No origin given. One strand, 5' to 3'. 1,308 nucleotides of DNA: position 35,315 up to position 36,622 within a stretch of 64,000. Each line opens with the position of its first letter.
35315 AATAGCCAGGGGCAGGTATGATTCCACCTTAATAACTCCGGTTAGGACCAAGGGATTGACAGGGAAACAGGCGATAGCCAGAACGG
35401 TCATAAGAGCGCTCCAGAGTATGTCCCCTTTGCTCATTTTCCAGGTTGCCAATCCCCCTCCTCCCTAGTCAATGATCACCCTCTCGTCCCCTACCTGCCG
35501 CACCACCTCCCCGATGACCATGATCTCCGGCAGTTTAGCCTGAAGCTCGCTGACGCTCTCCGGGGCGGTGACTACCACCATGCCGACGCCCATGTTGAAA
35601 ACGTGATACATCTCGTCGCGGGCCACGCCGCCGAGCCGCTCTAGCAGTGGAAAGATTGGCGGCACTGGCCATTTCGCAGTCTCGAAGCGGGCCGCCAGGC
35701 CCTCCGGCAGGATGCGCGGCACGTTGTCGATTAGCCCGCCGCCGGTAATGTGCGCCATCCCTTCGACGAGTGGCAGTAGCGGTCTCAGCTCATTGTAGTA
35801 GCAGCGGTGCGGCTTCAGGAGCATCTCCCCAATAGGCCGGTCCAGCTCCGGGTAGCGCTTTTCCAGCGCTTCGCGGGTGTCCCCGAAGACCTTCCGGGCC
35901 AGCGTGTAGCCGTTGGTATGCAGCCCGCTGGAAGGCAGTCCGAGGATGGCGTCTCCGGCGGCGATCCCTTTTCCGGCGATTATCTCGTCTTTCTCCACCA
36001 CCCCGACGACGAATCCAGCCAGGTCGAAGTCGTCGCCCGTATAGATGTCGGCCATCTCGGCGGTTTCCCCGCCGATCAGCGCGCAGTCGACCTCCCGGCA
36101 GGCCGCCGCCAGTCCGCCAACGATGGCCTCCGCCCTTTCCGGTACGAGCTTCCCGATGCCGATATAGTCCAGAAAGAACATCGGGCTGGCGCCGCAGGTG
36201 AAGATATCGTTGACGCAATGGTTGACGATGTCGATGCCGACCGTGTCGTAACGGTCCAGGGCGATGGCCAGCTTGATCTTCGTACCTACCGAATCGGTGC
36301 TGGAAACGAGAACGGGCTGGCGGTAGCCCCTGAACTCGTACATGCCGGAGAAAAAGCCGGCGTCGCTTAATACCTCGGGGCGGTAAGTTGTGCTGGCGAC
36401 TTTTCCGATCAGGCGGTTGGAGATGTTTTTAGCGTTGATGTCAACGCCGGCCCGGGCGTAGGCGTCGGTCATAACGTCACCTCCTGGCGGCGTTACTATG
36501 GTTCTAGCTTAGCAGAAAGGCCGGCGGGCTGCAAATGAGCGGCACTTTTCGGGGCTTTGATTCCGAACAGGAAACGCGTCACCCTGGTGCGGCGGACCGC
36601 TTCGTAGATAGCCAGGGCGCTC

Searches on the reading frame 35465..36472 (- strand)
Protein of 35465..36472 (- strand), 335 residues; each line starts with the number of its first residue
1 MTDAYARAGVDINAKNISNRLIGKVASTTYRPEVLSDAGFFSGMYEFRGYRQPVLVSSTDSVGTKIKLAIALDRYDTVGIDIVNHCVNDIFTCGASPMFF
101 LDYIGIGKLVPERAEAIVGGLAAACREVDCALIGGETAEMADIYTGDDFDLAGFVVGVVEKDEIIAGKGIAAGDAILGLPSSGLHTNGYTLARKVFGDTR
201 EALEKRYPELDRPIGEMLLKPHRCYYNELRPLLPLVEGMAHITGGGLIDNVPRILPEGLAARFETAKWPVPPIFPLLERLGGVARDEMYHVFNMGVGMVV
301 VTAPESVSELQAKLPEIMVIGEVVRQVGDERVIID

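Call 66: search_protein_families(library=pfam, max_evalue=0.00001, proteins=[window:35465-36472:-])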
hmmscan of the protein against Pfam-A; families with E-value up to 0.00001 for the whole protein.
window:35465-36472:- (335 aa): 2 families
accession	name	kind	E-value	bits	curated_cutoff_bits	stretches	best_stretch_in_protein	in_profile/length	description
PF02769.27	AIRS_C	-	2.9e-27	96.2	23.1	1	172-327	2-149/156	AIR synthase related protein, C-terminal domain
PF00586.29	AIRS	-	9.4e-24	84.4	24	1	54-159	14-112/112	AIR synthase related protein, N-terminal domain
